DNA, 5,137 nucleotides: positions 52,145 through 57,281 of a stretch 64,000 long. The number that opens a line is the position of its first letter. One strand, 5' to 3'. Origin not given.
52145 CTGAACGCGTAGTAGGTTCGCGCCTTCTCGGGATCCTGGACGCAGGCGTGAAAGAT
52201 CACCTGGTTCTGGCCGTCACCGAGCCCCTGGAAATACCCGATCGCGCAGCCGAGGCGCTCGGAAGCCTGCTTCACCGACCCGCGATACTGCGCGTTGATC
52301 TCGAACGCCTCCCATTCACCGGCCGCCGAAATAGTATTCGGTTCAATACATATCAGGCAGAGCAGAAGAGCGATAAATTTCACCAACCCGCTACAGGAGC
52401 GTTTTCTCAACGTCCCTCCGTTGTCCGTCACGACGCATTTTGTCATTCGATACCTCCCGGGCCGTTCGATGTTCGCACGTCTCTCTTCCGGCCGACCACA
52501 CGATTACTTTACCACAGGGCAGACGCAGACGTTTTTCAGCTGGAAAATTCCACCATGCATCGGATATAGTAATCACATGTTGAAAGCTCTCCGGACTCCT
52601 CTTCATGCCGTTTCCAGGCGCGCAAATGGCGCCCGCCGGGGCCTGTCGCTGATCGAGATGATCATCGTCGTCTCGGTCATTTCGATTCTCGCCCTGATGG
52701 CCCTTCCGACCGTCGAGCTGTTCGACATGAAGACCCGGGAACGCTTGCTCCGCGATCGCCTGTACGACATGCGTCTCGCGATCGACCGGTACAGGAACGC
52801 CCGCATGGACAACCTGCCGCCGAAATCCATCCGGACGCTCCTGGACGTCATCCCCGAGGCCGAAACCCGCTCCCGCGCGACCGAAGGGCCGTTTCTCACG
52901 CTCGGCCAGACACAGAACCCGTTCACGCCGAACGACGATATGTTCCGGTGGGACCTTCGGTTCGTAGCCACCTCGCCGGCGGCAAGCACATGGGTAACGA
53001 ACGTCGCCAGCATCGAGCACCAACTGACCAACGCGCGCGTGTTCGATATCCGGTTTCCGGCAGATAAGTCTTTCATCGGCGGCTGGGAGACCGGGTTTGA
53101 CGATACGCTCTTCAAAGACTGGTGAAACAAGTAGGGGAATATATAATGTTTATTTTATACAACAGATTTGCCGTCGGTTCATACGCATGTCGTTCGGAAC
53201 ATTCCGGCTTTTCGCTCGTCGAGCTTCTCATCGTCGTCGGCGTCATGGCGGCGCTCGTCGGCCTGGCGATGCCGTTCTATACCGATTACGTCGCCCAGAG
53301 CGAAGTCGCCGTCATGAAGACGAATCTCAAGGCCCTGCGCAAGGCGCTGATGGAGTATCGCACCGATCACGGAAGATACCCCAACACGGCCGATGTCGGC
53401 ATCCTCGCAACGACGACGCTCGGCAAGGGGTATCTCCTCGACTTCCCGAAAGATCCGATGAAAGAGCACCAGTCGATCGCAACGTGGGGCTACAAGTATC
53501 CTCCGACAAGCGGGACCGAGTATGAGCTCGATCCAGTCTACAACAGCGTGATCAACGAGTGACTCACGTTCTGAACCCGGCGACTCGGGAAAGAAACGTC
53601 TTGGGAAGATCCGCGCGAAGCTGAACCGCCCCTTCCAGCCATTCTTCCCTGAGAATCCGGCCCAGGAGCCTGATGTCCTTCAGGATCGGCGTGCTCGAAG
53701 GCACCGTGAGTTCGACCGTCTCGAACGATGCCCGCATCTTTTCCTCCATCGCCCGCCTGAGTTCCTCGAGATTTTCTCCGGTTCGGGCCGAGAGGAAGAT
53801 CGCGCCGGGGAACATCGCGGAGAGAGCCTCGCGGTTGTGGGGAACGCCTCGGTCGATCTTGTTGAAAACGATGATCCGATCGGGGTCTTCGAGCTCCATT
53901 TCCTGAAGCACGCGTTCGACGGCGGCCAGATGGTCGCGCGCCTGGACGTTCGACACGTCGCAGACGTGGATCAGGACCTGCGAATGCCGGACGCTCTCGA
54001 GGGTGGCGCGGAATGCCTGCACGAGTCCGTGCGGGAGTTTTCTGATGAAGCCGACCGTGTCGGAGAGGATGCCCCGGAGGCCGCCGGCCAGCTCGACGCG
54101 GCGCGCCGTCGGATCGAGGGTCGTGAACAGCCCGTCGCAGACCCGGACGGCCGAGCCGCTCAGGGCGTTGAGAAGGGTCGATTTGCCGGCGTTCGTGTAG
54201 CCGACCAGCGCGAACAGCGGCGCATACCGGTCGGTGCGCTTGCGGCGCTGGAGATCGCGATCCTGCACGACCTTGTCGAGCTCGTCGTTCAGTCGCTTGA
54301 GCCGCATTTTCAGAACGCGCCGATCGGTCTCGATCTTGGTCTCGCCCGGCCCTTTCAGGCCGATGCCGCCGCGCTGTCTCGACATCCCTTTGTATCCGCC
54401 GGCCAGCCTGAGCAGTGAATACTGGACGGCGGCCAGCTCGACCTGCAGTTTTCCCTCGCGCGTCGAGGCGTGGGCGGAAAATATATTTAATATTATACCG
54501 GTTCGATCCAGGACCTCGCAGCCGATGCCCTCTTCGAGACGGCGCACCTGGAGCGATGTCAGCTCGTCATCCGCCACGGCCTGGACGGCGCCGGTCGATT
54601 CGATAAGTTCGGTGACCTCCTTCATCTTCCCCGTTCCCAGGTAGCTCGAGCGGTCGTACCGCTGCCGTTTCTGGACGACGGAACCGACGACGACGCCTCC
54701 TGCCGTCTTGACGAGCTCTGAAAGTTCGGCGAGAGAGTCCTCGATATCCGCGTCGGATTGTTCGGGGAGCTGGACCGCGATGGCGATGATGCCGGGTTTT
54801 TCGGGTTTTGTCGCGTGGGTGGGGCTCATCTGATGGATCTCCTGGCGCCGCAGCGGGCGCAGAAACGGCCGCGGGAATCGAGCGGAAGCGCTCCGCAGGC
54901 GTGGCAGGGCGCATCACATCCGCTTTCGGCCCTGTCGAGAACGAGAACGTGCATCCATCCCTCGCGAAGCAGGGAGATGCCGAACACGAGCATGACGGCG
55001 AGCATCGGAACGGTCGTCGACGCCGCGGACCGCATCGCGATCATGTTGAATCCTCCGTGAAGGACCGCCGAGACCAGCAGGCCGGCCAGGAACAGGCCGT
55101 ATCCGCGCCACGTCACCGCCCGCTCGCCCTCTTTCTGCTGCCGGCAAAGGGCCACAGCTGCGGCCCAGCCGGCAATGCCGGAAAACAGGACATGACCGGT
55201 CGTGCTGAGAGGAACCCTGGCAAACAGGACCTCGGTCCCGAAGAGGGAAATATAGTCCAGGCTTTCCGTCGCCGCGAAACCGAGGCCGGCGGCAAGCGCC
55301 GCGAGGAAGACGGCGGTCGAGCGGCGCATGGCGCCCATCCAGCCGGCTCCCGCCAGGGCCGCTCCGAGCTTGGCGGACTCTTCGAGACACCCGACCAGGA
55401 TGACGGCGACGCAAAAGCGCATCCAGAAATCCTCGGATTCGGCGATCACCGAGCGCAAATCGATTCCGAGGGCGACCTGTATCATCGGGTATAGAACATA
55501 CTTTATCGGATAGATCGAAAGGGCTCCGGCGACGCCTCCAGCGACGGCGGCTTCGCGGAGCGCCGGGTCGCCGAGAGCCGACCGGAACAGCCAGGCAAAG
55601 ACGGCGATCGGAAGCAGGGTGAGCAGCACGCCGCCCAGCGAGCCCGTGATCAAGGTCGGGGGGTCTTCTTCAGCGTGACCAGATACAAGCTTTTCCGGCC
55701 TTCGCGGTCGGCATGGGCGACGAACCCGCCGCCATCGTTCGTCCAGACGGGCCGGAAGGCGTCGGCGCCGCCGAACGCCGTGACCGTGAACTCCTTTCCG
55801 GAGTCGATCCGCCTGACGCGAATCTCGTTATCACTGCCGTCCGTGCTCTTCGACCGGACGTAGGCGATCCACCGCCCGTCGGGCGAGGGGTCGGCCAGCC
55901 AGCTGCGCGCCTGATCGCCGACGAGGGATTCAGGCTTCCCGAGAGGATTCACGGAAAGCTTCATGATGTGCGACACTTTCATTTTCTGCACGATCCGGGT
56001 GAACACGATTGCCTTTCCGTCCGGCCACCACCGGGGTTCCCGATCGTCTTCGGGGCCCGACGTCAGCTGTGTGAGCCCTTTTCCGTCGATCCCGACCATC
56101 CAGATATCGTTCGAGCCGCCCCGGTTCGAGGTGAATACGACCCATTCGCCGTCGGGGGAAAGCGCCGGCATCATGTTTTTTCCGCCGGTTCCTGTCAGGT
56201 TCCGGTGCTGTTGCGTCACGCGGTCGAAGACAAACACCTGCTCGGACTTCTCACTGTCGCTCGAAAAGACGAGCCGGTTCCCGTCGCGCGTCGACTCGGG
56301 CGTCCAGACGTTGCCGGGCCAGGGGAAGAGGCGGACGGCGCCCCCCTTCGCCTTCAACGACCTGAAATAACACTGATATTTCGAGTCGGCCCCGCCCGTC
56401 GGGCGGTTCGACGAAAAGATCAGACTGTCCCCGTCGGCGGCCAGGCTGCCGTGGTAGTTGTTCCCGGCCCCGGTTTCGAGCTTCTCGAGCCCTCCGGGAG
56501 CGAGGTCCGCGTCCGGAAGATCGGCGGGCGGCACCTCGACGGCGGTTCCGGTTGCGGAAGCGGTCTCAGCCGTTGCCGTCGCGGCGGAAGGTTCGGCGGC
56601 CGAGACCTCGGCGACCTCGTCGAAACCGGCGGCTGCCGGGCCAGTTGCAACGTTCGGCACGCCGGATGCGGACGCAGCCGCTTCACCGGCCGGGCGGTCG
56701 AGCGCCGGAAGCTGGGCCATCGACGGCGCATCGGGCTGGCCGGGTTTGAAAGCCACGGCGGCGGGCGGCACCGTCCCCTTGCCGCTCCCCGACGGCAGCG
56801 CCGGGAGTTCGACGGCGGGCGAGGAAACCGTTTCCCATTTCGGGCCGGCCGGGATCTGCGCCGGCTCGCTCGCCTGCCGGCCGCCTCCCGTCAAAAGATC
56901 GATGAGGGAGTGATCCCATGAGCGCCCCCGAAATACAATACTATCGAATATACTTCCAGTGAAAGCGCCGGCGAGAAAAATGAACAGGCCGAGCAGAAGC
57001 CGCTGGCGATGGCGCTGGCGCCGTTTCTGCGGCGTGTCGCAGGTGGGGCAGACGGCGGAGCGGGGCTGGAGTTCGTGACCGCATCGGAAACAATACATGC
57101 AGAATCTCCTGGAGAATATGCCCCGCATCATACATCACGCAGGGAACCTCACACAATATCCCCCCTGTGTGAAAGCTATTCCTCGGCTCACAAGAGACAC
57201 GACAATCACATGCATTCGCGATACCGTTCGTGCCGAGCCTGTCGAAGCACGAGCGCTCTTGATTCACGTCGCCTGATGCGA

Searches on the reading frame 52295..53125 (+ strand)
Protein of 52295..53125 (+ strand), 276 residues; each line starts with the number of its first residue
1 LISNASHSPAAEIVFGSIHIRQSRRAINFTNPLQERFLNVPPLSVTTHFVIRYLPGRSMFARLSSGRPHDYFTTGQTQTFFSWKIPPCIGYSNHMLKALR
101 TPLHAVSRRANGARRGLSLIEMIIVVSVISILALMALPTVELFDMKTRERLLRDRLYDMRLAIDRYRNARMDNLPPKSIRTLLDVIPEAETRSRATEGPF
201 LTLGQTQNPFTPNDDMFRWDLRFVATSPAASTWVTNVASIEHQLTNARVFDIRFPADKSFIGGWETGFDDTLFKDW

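Call 14: search_protein_families(library=pfam, proteins=[window:52295-53125:+], max_evalue=0.001)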
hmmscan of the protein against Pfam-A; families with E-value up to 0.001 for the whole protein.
window:52295-53125:+ (276 aa): 1 family
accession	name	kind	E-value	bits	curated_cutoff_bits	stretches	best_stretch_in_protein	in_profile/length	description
PF07963.17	N_methyl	-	1e-05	25.4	21.2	1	114-137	4-27/27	Prokaryotic N-terminal methylation motif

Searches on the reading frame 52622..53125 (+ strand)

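Call 29: search_protein_families(library=pfam, proteins=[window:52622-53125:+], max_evalue=0.01)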
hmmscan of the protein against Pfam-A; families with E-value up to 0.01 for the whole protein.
window:52622-53125:+ (167 aa): 1 family
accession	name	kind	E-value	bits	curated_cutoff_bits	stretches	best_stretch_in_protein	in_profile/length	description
PF07963.17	N_methyl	-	5.1e-06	26.3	21.2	1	5-28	4-27/27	Prokaryotic N-terminal methylation motif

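Call 77: search_protein_families(library=ncbifam, proteins=[window:52622-53125:+], max_evalue=0.01)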
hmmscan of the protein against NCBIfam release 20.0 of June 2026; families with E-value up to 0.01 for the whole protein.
window:52622-53125:+ (167 aa): 6 families
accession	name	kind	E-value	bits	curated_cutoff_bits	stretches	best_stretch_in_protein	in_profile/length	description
TIGR02532.1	IV_pilin_GFxxxE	domain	1.8e-06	27.5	16.3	1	5-28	1-24/24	prepilin-type N-terminal cleavage/methylation domain-containing protein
NF040999.1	pilin_ComGC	equivalog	0.00011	22.4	75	1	6-31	2-27/84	competence type IV pilus major pilin ComGC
NF041775.1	typeIV_PilA_Myxo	equivalog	0.00012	22.1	400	1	2-38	7-43/214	type IV pilin protein PilA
TIGR01710.1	typeII_sec_gspG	equivalog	0.00059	19.9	88.85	1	6-93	1-88/134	type II secretion system major pseudopilin GspG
NF007862.0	PRK10574.1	equivalog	0.0017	18.5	138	1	5-33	4-32/145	prepilin peptidase-dependent pilin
NF041013.1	T4P_ComGE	equivalog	0.0036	17.4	49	1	6-47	4-45/83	competence type IV pilus minor pilin ComGE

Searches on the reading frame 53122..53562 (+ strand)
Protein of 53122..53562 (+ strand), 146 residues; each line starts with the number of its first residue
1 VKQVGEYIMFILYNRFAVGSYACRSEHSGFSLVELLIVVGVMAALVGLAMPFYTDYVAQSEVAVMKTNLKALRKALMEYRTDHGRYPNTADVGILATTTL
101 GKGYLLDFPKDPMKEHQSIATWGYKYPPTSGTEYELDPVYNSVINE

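Call 29: search_protein_families(library=pfam, proteins=[window:53122-53562:+], max_evalue=0.01)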
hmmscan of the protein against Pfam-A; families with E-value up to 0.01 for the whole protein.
window:53122-53562:+ (146 aa): 3 families
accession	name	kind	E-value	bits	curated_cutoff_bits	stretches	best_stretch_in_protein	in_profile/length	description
PF08334.16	T2SSG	-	3.1e-05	24.4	21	1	55-130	4-82/108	Type II secretion system (T2SS), protein G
PF07963.17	N_methyl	-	8.4e-05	22.4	21.2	1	27-49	4-26/27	Prokaryotic N-terminal methylation motif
PF16732.10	ComP_DUS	-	0.00084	20.6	27.3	1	51-107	1-59/87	Type IV minor pilin ComP, DNA uptake sequence receptor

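Call 77: search_protein_families(library=ncbifam, proteins=[window:53122-53562:+], max_evalue=0.01)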
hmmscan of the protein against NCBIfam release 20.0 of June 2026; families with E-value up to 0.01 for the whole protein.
window:53122-53562:+ (146 aa): 6 families
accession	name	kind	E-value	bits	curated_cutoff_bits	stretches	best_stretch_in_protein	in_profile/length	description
TIGR01710.1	typeII_sec_gspG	equivalog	3.1e-12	46.7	88.85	1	28-96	1-68/134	type II secretion system major pseudopilin GspG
NF041775.1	typeIV_PilA_Myxo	equivalog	1.2e-09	38.4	400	1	27-95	10-79/214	type IV pilin protein PilA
NF007862.0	PRK10574.1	equivalog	1.5e-06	28.4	138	1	26-83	3-60/145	prepilin peptidase-dependent pilin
NF041013.1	T4P_ComGE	equivalog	0.00055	20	49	1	28-83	4-59/83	competence type IV pilus minor pilin ComGE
TIGR02532.1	IV_pilin_GFxxxE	domain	0.00081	19.1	16.3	1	28-50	2-24/24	prepilin-type N-terminal cleavage/methylation domain-containing protein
TIGR01708.2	typeII_sec_gspH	equivalog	0.0027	17.7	80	1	27-72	1-50/169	type II secretion system minor pseudopilin GspH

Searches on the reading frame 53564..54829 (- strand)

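Call 14: search_protein_families(library=pfam, proteins=[window:53564-54829:-], max_evalue=0.001)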
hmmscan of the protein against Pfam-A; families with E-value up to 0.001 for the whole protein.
window:53564-54829:- (421 aa): 6 families
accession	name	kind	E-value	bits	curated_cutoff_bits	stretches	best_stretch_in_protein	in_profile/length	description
PF16360.10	GTP-bdg_M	-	2.2e-27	95.8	29.5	1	120-198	1-79/79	GTP-binding GTPase Middle Region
PF13167.11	GTP-bdg_N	-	1.4e-26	93.4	25.4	1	30-117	1-88/89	GTP-binding GTPase N-terminal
PF01926.29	MMR_HSR1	-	8.6e-20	71.4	21.9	1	207-324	3-113/113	50S ribosome-binding GTPase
PF03193.22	RsgA_GTPase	-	2e-06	28.2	30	0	297-365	35-108/174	RsgA GTPase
PF02421.24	FeoB_N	-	3.3e-06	27.1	27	1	206-360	3-155/156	Ferrous iron transport protein B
PF00350.29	Dynamin_N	-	0.00011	22.6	27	0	207-240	2-35/168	Dynamin family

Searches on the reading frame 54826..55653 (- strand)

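Call 14: search_protein_families(library=pfam, proteins=[window:54826-55653:-], max_evalue=0.001)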
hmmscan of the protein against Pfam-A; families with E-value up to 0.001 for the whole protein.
window:54826-55653:- (275 aa): 2 families
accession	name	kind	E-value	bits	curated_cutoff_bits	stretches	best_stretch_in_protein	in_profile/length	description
PF13367.11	PrsW-protease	-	5.5e-18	65.7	23.5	1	41-223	11-190/196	PrsW family intramembrane metalloprotease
PF13248.11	Zn_ribbon_3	-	0.00041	20.1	27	1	249-271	4-25/26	zinc-ribbon domain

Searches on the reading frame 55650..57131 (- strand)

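Call 14: search_protein_families(library=pfam, proteins=[window:55650-57131:-], max_evalue=0.001)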
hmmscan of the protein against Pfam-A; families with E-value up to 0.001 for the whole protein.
window:55650-57131:- (493 aa): 3 families
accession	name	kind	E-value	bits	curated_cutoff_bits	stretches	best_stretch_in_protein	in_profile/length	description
PF07676.18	PD40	-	1.9e-30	104.5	20.9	2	312-345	4-38/38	WD40-like Beta Propeller Repeat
PF00930.27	DPPIV_N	-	6.1e-07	28.9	22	0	296-362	22-84/354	Dipeptidyl peptidase IV (DPP IV) N-terminal region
PF25174.1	Beta-prop_THOC3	-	0.00054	19.5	305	0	295-424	67-188/272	THOC3 beta-propeller domain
